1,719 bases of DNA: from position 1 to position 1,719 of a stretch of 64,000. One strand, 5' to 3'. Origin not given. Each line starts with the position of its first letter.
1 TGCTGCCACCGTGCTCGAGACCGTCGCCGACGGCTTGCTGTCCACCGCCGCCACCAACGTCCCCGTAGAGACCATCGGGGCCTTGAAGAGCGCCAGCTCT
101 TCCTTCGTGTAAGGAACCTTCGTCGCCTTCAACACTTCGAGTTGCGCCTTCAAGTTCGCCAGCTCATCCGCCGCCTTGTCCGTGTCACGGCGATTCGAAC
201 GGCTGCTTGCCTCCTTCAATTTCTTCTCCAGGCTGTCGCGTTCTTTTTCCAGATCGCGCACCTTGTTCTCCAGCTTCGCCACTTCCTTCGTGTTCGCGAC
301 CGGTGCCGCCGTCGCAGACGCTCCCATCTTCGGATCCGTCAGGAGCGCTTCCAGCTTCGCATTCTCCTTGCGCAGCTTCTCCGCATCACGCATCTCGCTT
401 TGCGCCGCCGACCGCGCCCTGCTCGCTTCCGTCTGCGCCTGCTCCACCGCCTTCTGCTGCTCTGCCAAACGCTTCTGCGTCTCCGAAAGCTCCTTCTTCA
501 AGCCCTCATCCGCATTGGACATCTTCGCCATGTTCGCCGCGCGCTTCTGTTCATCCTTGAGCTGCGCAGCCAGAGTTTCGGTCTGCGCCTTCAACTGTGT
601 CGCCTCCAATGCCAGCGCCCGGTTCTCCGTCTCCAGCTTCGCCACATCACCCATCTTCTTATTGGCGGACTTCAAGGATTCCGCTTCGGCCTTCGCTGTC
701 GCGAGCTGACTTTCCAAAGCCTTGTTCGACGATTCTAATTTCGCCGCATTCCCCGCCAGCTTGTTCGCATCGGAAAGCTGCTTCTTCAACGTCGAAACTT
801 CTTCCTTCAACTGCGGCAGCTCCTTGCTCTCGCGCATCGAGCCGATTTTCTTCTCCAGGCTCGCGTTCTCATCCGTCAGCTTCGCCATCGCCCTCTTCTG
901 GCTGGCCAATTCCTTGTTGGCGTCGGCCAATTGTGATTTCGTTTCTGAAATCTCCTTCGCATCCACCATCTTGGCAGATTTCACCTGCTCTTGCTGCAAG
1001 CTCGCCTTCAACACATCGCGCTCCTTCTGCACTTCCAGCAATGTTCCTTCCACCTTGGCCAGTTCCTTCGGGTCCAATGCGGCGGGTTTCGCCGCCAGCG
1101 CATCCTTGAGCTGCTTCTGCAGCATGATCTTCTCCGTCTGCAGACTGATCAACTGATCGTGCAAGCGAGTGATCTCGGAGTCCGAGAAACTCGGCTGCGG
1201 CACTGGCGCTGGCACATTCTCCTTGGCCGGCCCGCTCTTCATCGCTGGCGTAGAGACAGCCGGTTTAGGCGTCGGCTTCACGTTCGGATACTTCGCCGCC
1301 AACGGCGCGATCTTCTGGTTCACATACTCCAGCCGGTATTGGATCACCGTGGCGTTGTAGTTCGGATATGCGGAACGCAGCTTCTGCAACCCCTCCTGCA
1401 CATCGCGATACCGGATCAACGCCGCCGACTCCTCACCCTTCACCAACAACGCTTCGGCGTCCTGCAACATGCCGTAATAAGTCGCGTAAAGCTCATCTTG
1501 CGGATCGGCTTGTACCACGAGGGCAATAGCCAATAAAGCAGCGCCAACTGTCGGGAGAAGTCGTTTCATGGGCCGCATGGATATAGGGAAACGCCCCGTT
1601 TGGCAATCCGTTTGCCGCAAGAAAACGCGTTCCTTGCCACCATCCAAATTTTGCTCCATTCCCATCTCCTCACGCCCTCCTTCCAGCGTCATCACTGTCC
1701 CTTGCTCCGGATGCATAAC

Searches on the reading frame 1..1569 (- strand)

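Call 62: search_protein_families(library=pfam, proteins=[window:1-1569:-], max_evalue=0.01)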
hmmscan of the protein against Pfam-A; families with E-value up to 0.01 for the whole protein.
window:1-1569:- (523 aa): 3 families
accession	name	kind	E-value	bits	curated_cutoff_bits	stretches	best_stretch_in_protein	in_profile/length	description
PF16326.10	ABC_tran_CTD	-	0.0055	17.3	32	1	427-479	7-59/69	ABC transporter C-terminal domain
PF25764.1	KIF21A_4th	-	0.008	16.3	33.1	1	427-484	60-120/183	KIF21A-like domain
PF13851.11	GAS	-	0.0093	15.8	32.3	1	206-306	27-118/200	Growth-arrest specific micro-tubule binding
